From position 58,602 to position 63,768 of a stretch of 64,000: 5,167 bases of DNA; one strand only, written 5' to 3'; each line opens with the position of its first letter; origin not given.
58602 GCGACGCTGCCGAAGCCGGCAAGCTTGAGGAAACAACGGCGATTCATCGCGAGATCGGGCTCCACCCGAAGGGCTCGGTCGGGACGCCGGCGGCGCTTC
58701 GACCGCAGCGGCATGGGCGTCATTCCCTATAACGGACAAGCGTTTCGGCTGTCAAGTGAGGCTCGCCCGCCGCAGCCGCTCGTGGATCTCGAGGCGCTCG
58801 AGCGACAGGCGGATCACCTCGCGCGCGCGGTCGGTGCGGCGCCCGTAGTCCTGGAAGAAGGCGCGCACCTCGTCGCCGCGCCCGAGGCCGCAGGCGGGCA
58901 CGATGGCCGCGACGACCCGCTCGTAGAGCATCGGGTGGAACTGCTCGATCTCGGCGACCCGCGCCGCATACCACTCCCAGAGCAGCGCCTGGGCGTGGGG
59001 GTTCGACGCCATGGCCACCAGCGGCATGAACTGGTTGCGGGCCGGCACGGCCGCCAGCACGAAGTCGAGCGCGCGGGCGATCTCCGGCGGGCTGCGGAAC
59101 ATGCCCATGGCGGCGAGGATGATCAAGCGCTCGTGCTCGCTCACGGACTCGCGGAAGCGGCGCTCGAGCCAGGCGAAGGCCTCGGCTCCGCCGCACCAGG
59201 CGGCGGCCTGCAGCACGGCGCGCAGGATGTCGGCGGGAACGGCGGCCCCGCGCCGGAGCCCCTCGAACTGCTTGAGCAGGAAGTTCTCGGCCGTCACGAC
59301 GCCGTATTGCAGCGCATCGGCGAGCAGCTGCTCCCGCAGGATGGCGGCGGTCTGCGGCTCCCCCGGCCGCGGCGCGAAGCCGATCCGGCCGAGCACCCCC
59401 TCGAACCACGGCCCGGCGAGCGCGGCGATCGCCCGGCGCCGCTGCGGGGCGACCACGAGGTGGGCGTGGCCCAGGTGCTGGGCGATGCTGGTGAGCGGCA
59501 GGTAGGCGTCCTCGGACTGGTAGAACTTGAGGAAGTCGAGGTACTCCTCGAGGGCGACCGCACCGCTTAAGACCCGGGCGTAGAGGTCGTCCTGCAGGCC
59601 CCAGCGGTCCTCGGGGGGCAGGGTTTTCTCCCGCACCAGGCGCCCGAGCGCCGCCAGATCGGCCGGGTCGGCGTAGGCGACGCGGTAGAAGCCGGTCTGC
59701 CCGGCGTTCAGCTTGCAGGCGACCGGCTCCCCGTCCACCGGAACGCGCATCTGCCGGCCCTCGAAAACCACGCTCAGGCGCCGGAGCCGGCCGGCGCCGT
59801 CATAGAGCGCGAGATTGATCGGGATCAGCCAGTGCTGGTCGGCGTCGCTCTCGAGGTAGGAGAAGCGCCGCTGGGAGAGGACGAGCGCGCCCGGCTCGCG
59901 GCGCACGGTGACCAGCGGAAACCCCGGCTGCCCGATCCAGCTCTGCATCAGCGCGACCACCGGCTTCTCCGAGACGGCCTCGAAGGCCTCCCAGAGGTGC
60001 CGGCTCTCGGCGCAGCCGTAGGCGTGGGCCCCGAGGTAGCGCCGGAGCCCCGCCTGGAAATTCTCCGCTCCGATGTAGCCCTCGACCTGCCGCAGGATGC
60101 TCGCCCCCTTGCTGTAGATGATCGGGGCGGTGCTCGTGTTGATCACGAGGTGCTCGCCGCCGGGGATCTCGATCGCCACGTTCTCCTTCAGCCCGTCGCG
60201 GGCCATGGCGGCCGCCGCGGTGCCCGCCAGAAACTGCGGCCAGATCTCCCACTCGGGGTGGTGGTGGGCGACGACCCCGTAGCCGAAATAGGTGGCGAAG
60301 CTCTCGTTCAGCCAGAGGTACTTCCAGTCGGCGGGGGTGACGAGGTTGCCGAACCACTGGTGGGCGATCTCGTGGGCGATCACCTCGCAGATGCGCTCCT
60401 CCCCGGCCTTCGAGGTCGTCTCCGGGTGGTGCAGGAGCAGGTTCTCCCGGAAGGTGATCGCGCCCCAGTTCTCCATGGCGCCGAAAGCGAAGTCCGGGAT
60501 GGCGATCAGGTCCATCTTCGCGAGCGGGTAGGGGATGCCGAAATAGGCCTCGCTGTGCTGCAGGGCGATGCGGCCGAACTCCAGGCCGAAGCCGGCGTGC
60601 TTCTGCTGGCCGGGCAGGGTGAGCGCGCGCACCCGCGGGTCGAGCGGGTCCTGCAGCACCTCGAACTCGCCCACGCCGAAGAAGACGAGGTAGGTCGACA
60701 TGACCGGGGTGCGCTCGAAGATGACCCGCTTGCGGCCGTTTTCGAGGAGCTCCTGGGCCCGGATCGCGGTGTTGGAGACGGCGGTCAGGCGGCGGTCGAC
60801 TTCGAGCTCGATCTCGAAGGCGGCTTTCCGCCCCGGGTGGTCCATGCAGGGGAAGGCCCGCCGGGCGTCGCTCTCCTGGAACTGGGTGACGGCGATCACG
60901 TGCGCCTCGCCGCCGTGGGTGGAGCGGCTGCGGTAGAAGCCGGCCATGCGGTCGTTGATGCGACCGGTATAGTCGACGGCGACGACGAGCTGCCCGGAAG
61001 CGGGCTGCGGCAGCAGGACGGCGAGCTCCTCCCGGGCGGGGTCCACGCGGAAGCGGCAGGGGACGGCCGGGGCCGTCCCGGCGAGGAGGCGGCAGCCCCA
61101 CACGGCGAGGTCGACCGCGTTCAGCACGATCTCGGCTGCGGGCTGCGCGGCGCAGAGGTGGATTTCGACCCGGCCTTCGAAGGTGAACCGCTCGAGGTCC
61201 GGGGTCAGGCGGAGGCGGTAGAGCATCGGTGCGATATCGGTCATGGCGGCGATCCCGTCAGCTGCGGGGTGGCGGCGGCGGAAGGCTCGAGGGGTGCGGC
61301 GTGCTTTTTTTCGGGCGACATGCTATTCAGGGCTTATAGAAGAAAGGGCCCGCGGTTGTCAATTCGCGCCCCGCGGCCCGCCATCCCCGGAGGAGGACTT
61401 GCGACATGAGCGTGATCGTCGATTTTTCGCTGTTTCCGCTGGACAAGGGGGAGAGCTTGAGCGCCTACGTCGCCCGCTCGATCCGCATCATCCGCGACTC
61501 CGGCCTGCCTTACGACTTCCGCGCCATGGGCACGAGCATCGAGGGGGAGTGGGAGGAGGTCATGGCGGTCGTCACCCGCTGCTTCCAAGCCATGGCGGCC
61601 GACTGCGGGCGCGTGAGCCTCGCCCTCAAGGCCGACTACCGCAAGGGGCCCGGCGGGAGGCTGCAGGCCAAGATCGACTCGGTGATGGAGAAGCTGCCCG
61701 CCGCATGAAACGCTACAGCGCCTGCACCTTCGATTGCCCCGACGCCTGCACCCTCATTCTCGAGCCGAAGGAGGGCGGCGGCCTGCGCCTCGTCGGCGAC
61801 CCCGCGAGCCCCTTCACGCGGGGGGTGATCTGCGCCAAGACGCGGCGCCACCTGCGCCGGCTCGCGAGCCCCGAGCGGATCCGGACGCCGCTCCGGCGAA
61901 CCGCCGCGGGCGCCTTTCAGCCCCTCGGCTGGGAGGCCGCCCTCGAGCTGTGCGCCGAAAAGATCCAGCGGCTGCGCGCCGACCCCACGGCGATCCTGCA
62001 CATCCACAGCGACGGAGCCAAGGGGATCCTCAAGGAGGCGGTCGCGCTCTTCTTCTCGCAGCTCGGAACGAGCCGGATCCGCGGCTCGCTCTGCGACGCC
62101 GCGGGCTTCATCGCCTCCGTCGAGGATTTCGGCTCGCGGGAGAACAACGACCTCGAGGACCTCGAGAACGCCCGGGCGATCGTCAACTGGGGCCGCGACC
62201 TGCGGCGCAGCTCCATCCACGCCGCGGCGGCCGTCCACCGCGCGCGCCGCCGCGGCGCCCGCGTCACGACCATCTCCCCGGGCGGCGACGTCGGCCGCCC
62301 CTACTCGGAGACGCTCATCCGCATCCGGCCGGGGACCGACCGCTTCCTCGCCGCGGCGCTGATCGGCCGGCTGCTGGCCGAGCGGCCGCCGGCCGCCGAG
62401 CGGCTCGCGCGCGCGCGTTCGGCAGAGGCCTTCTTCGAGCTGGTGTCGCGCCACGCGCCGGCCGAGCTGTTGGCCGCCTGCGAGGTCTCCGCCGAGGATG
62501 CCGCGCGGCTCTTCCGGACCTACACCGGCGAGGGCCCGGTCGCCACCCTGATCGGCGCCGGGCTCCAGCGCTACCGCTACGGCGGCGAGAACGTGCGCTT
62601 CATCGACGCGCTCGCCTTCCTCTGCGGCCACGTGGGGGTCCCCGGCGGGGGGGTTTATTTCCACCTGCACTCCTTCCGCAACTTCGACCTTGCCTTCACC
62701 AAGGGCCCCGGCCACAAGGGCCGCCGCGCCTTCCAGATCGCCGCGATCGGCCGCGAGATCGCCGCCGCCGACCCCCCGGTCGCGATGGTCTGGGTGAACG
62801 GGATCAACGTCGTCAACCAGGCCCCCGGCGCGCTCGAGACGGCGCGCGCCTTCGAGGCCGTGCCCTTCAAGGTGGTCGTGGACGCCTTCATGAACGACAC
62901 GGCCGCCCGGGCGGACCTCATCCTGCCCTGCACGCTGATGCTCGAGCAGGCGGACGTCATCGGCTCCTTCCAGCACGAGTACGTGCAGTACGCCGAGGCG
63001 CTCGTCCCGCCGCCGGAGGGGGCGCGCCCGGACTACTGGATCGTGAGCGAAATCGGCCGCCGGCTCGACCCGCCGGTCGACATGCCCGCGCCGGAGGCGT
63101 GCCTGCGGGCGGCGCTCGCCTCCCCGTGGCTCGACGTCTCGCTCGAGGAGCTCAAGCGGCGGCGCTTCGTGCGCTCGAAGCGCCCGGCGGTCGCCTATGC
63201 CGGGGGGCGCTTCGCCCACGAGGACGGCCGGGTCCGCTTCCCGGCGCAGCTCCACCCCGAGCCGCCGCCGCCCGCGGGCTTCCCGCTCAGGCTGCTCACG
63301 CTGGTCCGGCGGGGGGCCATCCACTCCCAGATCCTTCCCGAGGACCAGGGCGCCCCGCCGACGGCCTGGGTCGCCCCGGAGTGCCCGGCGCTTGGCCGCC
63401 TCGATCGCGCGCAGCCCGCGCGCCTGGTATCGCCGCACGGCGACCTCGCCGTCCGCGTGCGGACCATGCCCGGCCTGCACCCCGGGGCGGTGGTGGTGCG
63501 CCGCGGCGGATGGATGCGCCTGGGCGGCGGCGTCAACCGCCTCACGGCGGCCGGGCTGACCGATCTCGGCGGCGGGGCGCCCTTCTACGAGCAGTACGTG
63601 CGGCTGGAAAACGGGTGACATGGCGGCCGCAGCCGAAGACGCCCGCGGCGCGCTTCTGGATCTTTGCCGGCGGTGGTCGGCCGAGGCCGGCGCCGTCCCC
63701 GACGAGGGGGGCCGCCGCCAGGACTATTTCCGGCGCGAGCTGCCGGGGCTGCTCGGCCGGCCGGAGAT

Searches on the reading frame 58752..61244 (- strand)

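Call 29: search_protein_families(library=pfam, proteins=[window:58752-61244:-], max_evalue=0.0001)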
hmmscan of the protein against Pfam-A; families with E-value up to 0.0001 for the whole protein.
window:58752-61244:- (830 aa): 3 families
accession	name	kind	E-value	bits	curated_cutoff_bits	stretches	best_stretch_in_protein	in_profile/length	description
PF01433.26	Peptidase_M1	-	3.3e-65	220.2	27.7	1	221-436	3-218/218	Peptidase family M1 domain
PF11838.14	ERAP1_C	-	1.7e-52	179.3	38.2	1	511-818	3-316/318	ERAP1-like C-terminal domain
PF17900.6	Peptidase_M1_N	-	1.1e-42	146.6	25.8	1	6-186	2-186/186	Peptidase M1 N-terminal domain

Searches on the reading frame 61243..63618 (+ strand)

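Call 29: search_protein_families(library=pfam, proteins=[window:61243-63618:+], max_evalue=0.0001)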
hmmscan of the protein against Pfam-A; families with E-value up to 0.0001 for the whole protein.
window:61243-63618:+ (791 aa): 3 families
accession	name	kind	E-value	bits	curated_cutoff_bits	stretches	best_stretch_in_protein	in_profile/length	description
PF00384.28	Molybdopterin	-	1.5e-32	113.5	24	1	212-606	1-352/353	Molybdopterin oxidoreductase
PF04879.21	Molybdop_Fe4S4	-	3.5e-07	30.5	22.7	1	158-207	5-53/55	Molybdopterin oxidoreductase Fe4S4 domain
PF01568.27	Molydop_binding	-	2.9e-06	27.7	26.8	1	705-781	29-106/110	Molydopterin dinucleotide binding domain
